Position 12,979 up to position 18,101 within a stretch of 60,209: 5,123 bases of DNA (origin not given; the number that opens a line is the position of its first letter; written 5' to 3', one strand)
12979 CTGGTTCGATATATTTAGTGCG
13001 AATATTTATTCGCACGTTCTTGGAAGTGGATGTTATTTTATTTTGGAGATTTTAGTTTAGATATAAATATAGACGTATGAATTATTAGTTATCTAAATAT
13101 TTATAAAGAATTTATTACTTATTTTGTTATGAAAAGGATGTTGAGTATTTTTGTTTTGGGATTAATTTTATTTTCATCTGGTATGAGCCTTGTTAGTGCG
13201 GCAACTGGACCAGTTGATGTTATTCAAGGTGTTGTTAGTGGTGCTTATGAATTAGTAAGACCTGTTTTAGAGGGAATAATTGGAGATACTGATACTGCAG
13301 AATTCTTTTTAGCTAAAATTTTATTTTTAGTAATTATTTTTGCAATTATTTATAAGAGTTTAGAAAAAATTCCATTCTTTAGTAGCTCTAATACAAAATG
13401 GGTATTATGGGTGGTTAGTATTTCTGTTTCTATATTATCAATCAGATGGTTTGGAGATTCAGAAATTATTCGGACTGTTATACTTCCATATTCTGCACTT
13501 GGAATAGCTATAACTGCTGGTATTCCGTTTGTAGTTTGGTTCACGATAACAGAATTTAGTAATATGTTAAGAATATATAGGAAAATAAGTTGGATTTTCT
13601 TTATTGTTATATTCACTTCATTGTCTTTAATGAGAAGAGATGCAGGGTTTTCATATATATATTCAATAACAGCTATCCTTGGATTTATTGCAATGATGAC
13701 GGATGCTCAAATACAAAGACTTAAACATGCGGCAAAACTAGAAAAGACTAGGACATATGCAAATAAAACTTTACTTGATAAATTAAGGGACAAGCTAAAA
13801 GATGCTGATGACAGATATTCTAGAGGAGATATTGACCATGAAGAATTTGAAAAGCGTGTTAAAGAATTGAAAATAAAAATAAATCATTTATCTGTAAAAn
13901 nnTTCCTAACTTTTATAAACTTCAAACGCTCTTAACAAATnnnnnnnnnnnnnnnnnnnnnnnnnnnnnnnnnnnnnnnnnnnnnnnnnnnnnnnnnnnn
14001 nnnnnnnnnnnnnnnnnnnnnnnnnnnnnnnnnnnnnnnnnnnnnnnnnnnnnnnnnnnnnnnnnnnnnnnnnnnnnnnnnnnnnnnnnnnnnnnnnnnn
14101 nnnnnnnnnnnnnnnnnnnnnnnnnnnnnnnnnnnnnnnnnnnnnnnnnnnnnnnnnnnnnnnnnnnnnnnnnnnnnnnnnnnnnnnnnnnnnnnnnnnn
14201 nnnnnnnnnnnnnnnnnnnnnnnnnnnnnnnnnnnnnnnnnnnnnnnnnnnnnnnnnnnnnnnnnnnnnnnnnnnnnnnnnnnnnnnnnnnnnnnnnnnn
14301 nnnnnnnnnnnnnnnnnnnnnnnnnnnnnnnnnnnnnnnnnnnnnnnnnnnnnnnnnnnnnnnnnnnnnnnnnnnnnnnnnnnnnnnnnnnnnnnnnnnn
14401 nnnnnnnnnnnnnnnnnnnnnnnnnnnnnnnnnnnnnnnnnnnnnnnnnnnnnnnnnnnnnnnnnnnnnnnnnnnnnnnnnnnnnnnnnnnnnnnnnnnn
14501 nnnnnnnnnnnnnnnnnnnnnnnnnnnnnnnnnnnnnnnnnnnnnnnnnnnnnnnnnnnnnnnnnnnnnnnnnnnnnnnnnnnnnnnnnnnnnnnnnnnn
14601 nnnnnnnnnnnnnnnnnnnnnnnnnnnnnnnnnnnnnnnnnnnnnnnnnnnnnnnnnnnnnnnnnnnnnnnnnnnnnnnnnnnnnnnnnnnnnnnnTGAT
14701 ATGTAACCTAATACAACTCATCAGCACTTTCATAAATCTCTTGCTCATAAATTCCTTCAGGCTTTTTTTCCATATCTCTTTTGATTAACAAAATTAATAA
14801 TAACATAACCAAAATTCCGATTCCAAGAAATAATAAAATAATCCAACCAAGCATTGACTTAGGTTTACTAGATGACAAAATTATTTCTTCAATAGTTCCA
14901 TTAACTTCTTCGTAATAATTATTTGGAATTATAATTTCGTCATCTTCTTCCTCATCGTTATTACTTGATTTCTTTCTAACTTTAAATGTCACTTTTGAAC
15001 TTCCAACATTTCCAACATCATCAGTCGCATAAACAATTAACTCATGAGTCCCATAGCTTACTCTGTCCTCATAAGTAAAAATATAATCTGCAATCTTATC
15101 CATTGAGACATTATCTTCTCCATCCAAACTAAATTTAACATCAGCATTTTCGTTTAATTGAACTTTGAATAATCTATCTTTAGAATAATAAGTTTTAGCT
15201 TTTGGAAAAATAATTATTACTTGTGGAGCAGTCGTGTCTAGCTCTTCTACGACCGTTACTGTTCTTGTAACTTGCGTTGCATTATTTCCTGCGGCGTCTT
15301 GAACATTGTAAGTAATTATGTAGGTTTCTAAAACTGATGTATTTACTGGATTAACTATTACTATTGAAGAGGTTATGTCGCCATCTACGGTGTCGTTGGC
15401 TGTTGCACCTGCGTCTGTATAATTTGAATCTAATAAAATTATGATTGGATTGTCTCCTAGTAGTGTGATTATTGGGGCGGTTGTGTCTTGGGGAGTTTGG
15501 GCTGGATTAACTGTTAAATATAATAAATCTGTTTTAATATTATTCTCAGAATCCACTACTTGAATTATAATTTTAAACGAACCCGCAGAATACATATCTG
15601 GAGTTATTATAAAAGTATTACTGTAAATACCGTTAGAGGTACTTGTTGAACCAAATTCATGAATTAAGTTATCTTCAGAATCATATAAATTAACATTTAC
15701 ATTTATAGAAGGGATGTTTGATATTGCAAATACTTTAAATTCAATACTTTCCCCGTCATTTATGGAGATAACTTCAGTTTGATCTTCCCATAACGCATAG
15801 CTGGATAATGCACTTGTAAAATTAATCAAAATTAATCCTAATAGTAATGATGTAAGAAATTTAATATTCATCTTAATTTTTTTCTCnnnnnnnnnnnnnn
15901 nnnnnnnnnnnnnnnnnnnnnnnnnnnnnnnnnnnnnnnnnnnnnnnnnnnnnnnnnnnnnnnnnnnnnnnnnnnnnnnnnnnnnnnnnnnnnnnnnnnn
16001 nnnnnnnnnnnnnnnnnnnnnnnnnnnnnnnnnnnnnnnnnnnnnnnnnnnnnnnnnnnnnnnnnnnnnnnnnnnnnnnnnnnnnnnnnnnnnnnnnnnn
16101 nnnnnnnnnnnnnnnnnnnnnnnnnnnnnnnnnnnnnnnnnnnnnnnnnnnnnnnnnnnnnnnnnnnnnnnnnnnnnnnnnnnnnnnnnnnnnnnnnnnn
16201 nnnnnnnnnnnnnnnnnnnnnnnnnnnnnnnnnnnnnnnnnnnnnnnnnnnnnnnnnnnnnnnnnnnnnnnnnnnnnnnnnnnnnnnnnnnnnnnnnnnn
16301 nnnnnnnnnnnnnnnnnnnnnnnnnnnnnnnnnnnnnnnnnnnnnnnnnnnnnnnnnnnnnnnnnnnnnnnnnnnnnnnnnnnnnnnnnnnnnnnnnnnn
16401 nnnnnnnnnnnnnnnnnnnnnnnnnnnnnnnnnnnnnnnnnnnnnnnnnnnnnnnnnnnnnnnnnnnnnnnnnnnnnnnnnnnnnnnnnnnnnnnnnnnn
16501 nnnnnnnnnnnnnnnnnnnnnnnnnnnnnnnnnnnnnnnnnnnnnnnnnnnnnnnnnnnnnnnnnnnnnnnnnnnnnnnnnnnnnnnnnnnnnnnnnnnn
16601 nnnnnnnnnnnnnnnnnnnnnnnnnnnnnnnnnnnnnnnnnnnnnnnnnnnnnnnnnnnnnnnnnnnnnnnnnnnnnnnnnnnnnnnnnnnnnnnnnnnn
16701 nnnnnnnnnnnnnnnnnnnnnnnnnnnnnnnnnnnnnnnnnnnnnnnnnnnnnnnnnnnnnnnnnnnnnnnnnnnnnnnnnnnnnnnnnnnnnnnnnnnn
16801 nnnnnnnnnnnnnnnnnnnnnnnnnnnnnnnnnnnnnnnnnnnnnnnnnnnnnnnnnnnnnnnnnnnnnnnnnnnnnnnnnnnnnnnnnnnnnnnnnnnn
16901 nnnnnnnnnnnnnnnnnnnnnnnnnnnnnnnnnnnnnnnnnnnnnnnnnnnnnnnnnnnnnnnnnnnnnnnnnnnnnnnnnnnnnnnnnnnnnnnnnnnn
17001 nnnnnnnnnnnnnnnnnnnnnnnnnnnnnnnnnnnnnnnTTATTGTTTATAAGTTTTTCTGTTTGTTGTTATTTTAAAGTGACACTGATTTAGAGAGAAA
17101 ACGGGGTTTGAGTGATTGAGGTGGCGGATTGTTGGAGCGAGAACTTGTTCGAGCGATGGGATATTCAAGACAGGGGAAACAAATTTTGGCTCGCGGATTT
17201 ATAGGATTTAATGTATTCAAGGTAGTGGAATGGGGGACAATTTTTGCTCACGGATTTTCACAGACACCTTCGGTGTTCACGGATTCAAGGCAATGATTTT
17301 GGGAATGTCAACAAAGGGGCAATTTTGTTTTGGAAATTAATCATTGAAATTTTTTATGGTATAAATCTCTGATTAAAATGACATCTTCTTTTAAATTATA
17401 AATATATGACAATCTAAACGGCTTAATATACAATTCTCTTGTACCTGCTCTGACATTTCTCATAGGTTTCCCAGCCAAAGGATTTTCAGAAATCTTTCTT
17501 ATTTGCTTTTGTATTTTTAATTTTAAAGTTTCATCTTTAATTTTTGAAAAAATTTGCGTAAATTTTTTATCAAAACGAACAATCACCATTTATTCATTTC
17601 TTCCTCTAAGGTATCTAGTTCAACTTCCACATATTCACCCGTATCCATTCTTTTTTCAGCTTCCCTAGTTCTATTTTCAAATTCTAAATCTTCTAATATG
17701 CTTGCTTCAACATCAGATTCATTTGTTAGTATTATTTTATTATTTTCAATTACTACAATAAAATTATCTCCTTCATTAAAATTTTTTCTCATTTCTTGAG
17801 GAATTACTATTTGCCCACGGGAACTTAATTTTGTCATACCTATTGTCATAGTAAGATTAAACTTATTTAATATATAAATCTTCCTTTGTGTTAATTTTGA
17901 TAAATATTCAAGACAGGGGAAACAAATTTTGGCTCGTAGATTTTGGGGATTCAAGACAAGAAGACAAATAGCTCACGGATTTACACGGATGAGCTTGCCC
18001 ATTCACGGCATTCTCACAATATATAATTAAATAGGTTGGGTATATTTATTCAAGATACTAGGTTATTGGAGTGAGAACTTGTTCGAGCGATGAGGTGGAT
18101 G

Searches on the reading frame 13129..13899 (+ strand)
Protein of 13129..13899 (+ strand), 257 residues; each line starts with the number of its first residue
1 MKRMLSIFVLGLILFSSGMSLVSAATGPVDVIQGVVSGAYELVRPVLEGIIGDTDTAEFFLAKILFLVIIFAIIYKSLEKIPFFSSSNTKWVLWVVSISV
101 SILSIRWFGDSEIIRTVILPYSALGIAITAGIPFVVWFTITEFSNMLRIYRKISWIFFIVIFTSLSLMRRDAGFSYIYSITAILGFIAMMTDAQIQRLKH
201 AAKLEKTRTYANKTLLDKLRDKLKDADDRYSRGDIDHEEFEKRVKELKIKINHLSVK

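Call 42: search_protein_families(library=pfam, proteins=[window:13129-13899:+], max_evalue=0.001)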
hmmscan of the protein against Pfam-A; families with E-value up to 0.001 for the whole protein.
window:13129-13899:+ (257 aa): 2 families
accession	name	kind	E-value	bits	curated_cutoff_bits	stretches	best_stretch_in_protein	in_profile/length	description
PF09851.14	SHOCT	-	2.8e-05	24.2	27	1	221-247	1-27/28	Short C-terminal domain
PF05120.17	GvpG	-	0.00011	22.7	30.6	1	217-248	31-62/67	Gas vesicle protein G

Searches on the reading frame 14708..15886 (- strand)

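Call 42: search_protein_families(library=pfam, proteins=[window:14708-15886:-], max_evalue=0.001)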
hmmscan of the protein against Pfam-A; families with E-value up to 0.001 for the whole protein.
window:14708-15886:- (392 aa): 2 families
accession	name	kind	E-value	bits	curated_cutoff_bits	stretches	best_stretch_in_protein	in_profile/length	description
PF16403.11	Bact_surface_Ig-like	-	7.2e-18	64.9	27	1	140-212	1-71/71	Bacterial surface protein, Ig-like domain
PF19077.6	Big_13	-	1.8e-06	28.8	27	0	260-303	56-100/102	Bacterial Ig-like domain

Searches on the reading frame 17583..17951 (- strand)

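Call 42: search_protein_families(library=pfam, proteins=[window:17583-17951:-], max_evalue=0.001)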
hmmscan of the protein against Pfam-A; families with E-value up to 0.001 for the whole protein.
window:17583-17951:- (122 aa): 1 family
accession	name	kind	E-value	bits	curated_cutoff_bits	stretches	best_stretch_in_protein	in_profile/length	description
PF04014.23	MazE_antitoxin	-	7.4e-07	29.5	24.7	1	40-78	2-43/48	Antidote-toxin recognition MazE, bacterial antitoxin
